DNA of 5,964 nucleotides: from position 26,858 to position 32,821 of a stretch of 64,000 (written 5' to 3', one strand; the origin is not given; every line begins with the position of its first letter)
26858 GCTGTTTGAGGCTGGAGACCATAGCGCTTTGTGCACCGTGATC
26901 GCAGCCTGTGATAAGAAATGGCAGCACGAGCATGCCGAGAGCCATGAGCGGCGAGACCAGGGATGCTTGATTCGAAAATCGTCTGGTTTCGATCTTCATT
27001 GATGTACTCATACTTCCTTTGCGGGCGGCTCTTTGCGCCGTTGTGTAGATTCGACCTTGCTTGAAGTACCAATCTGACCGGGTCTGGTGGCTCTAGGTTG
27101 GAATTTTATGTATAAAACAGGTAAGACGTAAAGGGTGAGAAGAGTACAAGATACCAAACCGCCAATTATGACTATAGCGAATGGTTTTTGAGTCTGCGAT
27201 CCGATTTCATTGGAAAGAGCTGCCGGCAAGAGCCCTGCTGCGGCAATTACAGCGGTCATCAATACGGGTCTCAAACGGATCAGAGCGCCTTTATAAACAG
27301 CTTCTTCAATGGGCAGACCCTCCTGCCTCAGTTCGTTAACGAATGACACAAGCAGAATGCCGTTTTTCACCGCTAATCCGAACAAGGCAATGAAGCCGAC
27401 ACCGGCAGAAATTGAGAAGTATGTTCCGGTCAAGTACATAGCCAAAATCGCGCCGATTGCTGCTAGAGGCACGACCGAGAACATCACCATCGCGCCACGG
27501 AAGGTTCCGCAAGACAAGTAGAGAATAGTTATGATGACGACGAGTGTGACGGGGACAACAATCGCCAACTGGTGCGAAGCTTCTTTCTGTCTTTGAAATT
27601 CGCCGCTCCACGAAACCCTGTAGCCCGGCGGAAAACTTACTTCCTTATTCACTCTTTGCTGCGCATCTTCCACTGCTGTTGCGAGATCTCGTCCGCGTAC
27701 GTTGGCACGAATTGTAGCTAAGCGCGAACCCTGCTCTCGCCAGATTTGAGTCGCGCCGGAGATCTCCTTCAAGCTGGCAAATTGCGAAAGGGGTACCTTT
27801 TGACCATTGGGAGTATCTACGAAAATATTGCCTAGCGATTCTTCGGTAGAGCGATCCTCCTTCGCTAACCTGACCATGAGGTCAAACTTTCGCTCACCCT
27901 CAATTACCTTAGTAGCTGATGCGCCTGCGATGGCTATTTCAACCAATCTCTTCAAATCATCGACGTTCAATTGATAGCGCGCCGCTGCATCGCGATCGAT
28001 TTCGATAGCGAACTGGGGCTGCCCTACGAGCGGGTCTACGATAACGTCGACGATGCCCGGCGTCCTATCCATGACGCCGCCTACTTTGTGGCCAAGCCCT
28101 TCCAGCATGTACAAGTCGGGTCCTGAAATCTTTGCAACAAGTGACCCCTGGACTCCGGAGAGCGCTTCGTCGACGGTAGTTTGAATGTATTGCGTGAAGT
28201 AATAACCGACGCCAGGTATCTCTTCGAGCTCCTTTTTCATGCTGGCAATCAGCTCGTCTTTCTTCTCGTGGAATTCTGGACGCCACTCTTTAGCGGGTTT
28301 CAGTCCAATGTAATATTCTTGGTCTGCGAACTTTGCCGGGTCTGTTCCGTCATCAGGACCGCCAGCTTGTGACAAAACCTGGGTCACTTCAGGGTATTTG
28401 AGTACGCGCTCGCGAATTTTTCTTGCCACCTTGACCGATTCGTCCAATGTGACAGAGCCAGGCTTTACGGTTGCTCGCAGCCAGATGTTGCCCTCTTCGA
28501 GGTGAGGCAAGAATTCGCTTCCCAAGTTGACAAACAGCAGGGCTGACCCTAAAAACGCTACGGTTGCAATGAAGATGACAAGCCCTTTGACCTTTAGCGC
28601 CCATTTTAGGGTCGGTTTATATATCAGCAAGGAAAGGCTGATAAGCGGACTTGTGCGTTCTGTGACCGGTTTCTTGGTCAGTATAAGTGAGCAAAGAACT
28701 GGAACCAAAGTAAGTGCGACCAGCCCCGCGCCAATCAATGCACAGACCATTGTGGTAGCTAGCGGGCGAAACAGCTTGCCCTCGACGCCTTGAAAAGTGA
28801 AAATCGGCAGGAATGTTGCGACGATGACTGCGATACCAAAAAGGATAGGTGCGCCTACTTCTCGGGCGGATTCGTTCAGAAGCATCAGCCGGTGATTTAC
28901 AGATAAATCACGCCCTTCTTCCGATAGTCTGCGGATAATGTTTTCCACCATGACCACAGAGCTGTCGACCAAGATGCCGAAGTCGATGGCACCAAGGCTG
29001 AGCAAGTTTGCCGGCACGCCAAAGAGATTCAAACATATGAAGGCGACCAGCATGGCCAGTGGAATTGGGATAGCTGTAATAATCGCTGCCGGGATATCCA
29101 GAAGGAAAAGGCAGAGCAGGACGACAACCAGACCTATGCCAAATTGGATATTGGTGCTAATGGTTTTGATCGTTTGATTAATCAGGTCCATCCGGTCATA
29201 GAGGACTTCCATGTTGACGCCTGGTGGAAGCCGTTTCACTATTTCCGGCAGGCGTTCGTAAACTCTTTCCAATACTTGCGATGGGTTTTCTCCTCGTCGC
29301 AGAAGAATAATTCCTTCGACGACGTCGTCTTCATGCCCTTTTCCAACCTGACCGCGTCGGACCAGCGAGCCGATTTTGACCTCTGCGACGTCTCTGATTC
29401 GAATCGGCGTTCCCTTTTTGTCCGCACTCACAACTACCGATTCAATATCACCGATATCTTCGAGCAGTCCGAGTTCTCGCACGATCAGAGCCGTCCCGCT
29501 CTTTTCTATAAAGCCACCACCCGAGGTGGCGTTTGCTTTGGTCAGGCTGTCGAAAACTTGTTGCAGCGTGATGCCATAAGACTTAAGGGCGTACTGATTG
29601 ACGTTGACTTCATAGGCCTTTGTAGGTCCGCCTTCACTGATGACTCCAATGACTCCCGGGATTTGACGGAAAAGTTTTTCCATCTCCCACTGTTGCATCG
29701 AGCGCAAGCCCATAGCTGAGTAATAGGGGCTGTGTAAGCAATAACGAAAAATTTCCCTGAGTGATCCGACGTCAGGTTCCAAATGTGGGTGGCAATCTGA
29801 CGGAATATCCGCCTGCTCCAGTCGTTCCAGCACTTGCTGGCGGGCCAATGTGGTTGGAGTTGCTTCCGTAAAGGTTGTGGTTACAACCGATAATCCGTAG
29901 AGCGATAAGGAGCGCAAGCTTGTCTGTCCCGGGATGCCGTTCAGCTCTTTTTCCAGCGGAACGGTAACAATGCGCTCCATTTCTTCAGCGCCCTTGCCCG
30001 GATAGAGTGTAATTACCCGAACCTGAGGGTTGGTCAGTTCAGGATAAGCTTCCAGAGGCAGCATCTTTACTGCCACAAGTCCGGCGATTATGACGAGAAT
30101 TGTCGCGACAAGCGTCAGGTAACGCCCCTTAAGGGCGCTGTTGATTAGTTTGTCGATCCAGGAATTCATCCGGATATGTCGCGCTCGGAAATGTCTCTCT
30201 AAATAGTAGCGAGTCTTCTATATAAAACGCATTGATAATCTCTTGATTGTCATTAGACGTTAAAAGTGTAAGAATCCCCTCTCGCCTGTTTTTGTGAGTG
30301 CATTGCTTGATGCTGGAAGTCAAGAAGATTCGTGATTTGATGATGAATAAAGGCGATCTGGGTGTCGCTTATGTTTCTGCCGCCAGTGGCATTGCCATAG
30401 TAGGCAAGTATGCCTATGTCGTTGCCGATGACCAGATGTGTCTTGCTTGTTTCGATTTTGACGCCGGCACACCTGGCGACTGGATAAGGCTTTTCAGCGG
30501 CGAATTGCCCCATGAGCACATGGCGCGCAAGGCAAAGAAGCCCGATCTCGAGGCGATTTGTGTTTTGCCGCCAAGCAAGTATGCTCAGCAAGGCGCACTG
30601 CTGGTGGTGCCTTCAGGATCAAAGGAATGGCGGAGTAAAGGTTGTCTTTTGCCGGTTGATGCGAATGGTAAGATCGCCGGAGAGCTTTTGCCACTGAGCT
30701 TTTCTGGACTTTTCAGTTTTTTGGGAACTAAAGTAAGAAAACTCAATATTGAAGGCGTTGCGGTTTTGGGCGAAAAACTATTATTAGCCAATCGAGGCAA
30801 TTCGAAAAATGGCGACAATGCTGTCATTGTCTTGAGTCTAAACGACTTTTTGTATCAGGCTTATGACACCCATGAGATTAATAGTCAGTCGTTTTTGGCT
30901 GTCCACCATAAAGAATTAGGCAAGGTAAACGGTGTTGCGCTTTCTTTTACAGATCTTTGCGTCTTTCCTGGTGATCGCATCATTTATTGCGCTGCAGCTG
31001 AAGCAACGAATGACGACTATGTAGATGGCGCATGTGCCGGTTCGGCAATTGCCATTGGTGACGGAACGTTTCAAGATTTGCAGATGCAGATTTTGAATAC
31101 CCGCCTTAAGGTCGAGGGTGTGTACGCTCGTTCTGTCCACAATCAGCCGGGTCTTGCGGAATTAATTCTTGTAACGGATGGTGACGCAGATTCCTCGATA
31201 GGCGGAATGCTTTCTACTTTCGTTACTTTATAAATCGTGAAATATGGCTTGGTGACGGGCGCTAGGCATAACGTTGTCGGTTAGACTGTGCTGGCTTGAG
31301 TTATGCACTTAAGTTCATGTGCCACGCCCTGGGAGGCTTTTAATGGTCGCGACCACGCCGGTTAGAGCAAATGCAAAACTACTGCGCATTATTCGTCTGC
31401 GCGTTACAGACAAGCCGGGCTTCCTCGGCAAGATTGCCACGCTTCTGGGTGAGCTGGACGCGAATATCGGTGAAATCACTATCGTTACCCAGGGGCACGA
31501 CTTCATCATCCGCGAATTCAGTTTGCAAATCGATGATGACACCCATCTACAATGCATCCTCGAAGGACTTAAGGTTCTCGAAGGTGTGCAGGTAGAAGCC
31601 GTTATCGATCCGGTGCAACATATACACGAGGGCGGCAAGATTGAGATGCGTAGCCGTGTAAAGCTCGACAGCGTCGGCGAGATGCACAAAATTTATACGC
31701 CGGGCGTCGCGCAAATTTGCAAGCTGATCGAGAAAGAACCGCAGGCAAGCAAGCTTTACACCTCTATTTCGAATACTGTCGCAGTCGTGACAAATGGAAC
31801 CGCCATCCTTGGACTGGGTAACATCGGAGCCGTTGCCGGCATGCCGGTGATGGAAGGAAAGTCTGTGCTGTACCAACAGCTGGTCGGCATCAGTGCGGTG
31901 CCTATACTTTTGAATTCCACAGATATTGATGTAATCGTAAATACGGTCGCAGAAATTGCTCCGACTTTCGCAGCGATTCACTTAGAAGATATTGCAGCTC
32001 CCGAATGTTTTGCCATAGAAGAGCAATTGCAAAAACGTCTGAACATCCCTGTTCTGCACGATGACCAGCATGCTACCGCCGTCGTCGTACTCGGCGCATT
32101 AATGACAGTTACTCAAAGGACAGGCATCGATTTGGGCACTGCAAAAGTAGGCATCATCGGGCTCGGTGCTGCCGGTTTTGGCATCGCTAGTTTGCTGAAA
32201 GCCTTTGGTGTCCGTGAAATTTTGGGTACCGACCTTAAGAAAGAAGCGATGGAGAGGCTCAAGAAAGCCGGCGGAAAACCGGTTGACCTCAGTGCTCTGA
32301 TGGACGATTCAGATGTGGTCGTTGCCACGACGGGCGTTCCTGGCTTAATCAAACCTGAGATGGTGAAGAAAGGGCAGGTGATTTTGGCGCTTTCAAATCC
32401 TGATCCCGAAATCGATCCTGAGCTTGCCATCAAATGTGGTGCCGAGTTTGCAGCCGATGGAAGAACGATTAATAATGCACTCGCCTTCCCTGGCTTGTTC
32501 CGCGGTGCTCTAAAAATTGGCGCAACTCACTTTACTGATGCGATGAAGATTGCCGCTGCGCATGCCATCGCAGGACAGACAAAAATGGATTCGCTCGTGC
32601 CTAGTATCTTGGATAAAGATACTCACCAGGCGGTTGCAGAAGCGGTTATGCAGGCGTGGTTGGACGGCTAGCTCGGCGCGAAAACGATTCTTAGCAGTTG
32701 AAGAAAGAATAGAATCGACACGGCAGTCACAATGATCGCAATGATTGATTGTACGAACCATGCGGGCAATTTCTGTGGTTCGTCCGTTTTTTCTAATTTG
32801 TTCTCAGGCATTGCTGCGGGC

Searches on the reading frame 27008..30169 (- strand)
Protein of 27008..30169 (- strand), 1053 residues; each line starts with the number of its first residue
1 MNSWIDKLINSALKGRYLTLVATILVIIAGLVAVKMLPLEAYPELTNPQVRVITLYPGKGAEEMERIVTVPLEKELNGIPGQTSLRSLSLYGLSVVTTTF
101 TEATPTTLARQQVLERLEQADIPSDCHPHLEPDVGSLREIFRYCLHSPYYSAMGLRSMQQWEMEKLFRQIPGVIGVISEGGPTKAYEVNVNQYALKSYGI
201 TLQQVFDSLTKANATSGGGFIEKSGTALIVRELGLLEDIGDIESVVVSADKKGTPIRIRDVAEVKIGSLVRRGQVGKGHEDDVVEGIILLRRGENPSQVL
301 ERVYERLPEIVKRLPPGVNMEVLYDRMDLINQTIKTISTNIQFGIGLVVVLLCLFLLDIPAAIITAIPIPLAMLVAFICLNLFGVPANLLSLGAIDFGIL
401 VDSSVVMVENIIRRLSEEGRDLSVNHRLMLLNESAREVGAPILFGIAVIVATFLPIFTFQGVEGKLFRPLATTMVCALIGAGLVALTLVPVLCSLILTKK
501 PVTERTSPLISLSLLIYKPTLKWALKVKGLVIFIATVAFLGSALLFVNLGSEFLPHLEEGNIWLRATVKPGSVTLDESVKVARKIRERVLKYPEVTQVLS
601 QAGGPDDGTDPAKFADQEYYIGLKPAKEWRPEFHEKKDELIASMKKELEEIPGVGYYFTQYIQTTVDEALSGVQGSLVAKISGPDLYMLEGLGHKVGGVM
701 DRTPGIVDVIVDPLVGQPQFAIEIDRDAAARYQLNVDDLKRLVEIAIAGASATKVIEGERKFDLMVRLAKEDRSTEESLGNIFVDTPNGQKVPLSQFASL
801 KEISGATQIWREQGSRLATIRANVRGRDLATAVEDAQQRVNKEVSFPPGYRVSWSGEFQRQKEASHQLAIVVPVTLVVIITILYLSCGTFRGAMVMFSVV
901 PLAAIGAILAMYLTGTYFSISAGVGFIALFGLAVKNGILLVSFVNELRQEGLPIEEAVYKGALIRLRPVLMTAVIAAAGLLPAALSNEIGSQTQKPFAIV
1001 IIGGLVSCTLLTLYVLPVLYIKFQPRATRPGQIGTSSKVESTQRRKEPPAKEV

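Call 76: search_protein_families(library=pfam, proteins=[window:27008-30169:-], max_evalue=0.001)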
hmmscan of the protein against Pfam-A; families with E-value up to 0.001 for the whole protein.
window:27008-30169:- (1053 aa): 1 family
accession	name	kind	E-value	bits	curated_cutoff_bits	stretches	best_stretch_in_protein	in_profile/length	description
PF00873.25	ACR_tran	-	3.5e-266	886.2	28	1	9-1023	2-1020/1021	AcrB/AcrD/AcrF family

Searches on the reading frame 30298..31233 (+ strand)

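Call 75: search_protein_families(library=pfam, proteins=[window:30298-31233:+], max_evalue=0.001)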
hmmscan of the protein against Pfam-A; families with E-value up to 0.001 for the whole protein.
window:30298-31233:+ (311 aa): 2 families
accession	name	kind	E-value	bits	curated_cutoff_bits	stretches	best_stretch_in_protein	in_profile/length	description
PF22000.2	DUF6929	-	3.9e-62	210.4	27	1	26-298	2-274/286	Family of unknown function (DUF6929)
PF21851.2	DUF6910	-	1e-50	173.1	27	1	77-296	1-223/225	Family of unknown function (DUF6910)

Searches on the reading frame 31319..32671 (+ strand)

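Call 75: search_protein_families(library=pfam, proteins=[window:31319-32671:+], max_evalue=0.001)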
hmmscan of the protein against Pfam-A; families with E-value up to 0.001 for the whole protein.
window:31319-32671:+ (450 aa): 7 families
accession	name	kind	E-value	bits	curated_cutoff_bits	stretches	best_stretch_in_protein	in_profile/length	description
PF00390.24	malic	-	4.6e-27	95.4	23.1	1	121-237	19-181/182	Malic enzyme, N-terminal domain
PF03949.21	Malic_M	-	7e-10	39.1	23.5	1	385-443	189-253/258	Malic enzyme, NAD binding domain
PF02826.25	2-Hacid_dh_C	-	3.9e-09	36.6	25.1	1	266-337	28-98/178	D-isomer specific 2-hydroxyacid dehydrogenase, NAD binding domain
PF13291.12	ACT_4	-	8.6e-08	33.2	27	1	25-91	9-76/80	ACT domain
PF01842.31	ACT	-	2.9e-06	27.4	27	1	24-67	2-47/66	ACT domain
PF02882.25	THF_DHG_CYH_C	-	1.9e-05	24.5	27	1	260-356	22-105/160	Tetrahydrofolate dehydrogenase/cyclohydrolase, NAD(P)-binding domain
PF03807.23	F420_oxidored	-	0.0002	22.3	21.6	1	276-337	1-66/94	NADP oxidoreductase coenzyme F420-dependent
